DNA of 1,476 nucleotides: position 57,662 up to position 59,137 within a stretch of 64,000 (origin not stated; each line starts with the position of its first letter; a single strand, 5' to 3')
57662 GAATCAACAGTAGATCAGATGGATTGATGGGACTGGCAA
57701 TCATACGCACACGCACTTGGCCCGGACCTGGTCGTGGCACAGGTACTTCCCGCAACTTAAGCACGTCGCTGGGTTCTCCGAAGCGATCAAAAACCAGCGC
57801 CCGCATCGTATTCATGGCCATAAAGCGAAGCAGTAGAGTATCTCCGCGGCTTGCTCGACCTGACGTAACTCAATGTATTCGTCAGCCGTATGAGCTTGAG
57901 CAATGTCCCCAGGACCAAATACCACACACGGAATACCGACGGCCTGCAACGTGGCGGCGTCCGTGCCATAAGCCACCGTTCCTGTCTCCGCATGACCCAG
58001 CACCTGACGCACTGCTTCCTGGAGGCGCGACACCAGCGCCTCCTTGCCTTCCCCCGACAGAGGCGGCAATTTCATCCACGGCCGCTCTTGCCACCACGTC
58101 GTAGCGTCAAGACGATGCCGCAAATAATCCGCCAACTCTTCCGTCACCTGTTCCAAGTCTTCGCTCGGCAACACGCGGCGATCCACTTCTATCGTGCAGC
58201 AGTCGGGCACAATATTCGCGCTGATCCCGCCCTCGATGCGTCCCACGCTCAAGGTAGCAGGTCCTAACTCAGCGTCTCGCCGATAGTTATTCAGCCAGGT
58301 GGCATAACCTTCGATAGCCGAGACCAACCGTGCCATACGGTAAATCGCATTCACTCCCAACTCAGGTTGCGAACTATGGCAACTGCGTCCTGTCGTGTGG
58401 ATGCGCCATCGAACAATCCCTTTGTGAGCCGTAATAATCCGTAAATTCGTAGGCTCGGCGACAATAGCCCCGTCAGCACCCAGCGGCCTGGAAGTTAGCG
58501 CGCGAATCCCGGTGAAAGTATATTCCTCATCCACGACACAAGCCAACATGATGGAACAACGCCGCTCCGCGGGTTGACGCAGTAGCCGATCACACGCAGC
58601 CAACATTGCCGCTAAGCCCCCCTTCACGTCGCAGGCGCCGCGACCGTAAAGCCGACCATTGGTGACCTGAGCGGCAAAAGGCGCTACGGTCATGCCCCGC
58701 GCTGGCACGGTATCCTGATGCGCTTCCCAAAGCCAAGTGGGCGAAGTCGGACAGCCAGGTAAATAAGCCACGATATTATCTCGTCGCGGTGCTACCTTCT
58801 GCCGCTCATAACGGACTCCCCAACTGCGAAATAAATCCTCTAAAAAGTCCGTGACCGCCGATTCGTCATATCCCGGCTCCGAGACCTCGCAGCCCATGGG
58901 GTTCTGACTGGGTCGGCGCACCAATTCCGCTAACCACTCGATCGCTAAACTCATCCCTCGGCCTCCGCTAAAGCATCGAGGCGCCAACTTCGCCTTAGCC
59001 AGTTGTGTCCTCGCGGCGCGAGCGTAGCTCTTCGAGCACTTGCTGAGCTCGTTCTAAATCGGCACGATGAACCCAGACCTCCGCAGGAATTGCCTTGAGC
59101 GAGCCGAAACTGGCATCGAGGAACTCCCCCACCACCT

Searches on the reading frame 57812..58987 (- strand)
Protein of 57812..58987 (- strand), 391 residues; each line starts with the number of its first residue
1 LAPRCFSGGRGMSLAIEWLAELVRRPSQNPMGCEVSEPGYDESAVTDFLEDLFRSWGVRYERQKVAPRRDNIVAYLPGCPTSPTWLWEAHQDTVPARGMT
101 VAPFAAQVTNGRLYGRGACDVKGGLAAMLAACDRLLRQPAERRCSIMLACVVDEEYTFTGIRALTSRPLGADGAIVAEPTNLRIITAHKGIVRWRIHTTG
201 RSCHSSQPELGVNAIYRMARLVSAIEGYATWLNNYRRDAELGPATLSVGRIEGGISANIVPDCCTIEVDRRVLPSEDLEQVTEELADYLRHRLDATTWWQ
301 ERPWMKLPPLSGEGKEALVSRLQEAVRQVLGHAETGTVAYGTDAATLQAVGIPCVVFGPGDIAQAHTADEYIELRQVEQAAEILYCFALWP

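Call 10: search_protein_families(library=pfam, proteins=[window:57812-58987:-], max_evalue=0.01)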
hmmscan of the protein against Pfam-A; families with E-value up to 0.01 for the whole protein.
window:57812-58987:- (391 aa): 3 families
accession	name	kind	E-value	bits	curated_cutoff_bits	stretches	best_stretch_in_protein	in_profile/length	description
PF01546.33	Peptidase_M20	-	8.8e-34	117.6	24.6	1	88-388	3-204/206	Peptidase family M20/M25/M40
PF07687.19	M20_dimer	-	2.5e-25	89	21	1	186-294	1-104/107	Peptidase dimerisation domain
PF04389.22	Peptidase_M28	-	2.2e-05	24.7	21.3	1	71-168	1-81/193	Peptidase family M28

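Call 14: find_homologous_proteins(query=window:57815-58954:-, max_evalue=1e-40)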
Query window:57815-58954:- (380 aa): 5436 proteins with E <= 1e-40 among 8000 candidates; the best 120 are listed.
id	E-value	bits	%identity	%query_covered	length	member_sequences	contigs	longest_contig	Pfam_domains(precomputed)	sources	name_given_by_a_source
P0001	2.0e-258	875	100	100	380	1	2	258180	PF01546.34,PF04389.23,PF07687.20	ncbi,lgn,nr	ncbi:MAG: M20 family metallopeptidase [Gemmatales bacterium]|nr:M20 family metallopeptidase [Gemmata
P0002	2.4e-192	657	77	99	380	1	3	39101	PF01546.34,PF04389.23,PF07687.20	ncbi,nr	ncbi:MAG: M20 family metallopeptidase [Gemmatales bacterium]|nr:M20 family metallopeptidase [Gemmata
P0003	3.2e-189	647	76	99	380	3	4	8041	PF01546.34,PF04389.23,PF05343.20,PF07687.20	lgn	-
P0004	1.2e-187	642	75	99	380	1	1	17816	PF01546.34,PF04389.23,PF07687.20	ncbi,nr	ncbi:Acetylornithine deacetylase [bacterium HR36]|nr:Acetylornithine deacetylase [bacterium HR36]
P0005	4.1e-170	584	71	98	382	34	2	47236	PF01546.34,PF04389.23,PF07687.20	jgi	jgi:acetylornithine deacetylase/succinyl-diaminopimelate desuccinylase family protein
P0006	8.6e-166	570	69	98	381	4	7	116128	PF01546.34,PF04389.23,PF07687.20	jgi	-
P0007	1.7e-132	460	57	99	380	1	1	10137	PF01546.34,PF04389.23,PF07687.20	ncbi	-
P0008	2.6e-128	447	57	99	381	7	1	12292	PF01546.34,PF04389.23,PF07687.20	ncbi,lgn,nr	ncbi:MAG: M20 family metallopeptidase [Gemmatales bacterium]|nr:M20 family metallopeptidase [Gemmata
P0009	3.3e-128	446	56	98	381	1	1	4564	PF01546.34,PF04389.23,PF07687.20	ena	-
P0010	5.6e-128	446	57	98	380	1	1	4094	PF01546.34,PF04389.23,PF05343.20,PF07687.20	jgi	-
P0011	1.2e-127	444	56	99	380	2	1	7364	PF01546.34,PF04389.23,PF07687.20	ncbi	-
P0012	1.7e-127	444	58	97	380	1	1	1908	PF01546.34,PF07687.20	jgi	jgi:acetylornithine deacetylase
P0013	2.0e-127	444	57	99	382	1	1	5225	PF01546.34,PF04389.23,PF07687.20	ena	-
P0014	2.9e-127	443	58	99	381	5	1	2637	PF01546.34,PF04389.23,PF07687.20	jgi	-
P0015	3.0e-127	443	55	99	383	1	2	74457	PF01546.34,PF04389.23,PF07687.20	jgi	jgi:acetylornithine deacetylase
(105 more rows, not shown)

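Call 17: find_encoding_contigs(protein=P0002, flank=6000, max_places=3)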
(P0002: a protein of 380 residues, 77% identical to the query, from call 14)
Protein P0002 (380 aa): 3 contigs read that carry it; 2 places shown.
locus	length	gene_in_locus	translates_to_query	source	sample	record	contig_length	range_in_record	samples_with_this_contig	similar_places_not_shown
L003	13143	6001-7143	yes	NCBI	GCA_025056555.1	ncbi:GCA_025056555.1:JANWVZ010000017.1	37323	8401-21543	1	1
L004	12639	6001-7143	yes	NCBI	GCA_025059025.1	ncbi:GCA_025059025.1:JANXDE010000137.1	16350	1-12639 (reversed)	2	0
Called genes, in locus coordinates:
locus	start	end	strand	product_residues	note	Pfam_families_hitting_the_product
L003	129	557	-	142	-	PF00011:HSP20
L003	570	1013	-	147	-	PF00011:HSP20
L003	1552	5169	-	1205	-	PF23500:DUF7133, PF13646:HEAT_2, PF13385:Laminin_G_3, PF00034:Cytochrom_C (weak), PF13442:Cytochrome_CBB3 (faint)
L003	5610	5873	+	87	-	PF09413:DUF2007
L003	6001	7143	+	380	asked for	PF04389:Peptidase_M28 (weak), PF01546:Peptidase_M20, PF07687:M20_dimer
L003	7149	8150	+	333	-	PF08240:ADH_N, PF00107:ADH_zinc_N, PF13602:ADH_zinc_N_2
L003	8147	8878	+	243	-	PF09335:VTT_dom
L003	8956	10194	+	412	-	PF00464:SHMT, PF00155:Aminotran_1_2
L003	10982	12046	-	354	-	-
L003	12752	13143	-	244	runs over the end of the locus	-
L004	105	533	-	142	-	PF00011:HSP20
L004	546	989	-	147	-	PF00011:HSP20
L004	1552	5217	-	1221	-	PF23500:DUF7133, PF13646:HEAT_2, PF13385:Laminin_G_3, PF00034:Cytochrom_C (weak), PF13442:Cytochrome_CBB3 (faint)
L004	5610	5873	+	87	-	PF09413:DUF2007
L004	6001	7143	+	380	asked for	PF04389:Peptidase_M28 (weak), PF01546:Peptidase_M20, PF07687:M20_dimer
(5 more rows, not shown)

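Call 18: find_encoding_contigs(protein=P0004, flank=6000, max_places=3)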
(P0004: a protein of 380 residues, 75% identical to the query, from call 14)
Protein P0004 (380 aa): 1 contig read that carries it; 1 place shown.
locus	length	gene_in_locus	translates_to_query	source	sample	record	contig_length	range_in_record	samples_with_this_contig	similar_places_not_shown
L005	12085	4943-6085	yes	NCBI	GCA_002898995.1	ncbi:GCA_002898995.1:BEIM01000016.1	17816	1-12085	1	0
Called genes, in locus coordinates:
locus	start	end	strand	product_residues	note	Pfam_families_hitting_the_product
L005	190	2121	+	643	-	PF03169:OPT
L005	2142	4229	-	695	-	-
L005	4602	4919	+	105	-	PF09413:DUF2007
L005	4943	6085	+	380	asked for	PF04389:Peptidase_M28 (weak), PF01546:Peptidase_M20, PF07687:M20_dimer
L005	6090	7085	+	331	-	PF08240:ADH_N, PF00107:ADH_zinc_N, PF13602:ADH_zinc_N_2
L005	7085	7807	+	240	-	PF09335:VTT_dom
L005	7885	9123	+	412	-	PF00464:SHMT, PF00155:Aminotran_1_2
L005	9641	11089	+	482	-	PF01408:GFO_IDH_MocA, PF19051:GFO_IDH_MocA_C2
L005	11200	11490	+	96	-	PF01206:TusA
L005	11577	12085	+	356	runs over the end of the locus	PF12838:Fer4_7 (faint)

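Call 24: find_encoding_contigs(protein=P0005, flank=6000, max_places=2)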
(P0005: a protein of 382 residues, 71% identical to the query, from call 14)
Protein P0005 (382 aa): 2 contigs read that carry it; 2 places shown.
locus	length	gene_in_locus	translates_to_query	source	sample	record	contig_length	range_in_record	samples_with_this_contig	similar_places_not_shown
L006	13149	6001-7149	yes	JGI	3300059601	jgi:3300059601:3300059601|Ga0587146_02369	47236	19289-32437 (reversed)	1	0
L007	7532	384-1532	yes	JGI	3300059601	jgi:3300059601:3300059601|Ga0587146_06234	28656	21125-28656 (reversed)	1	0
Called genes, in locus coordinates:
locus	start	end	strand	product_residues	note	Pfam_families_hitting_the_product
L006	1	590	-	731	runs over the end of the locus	PF22244:GCE_fung (weak)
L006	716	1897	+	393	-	-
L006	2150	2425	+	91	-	-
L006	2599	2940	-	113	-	PF02311:AraC_binding, PF07883:Cupin_2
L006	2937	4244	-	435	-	-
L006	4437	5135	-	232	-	PF04298:Zn_peptidase_2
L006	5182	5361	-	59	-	-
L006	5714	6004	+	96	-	PF09413:DUF2007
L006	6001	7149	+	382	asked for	PF04389:Peptidase_M28 (faint), PF01546:Peptidase_M20, PF07687:M20_dimer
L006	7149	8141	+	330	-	PF08240:ADH_N, PF00107:ADH_zinc_N, PF13602:ADH_zinc_N_2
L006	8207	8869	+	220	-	PF09335:VTT_dom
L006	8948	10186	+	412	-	PF00464:SHMT, PF00155:Aminotran_1_2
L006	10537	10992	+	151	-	PF12092:DUF3568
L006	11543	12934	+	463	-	PF07498:Rho_N (weak), PF07497:Rho_RNA_bind, PF00006:ATP-synt_ab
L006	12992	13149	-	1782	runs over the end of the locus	PF13360:PQQ_2, PF25293:Beta-prop_EMC1_N (weak)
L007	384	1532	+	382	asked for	PF04389:Peptidase_M28 (faint), PF01546:Peptidase_M20, PF07687:M20_dimer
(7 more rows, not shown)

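Call 25: find_encoding_contigs(protein=P0003, flank=6000, max_places=3)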
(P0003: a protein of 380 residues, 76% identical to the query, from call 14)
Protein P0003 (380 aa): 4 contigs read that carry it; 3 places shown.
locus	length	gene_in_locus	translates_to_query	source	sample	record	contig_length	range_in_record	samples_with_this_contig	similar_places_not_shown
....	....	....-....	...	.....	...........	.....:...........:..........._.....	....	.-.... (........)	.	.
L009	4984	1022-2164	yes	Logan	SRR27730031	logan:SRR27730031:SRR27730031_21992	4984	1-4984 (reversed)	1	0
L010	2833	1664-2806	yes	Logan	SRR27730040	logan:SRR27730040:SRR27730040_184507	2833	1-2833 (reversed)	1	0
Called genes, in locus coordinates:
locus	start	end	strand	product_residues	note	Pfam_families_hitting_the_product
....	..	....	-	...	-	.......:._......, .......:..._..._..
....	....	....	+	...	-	-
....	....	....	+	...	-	-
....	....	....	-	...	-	-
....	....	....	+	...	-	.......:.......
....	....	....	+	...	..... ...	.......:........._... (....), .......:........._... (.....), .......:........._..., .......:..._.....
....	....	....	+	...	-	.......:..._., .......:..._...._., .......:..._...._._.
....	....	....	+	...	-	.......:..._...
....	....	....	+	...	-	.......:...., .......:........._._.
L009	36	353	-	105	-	-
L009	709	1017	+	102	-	PF09413:DUF2007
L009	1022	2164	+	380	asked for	PF04389:Peptidase_M28 (weak), PF05343:Peptidase_M42 (faint), PF01546:Peptidase_M20, PF07687:M20_dimer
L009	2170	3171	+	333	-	PF08240:ADH_N, PF00107:ADH_zinc_N, PF13602:ADH_zinc_N_2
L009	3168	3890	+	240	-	PF09335:VTT_dom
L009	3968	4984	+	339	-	?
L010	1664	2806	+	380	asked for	PF04389:Peptidase_M28 (weak), PF05343:Peptidase_M42 (faint), PF01546:Peptidase_M20, PF07687:M20_dimer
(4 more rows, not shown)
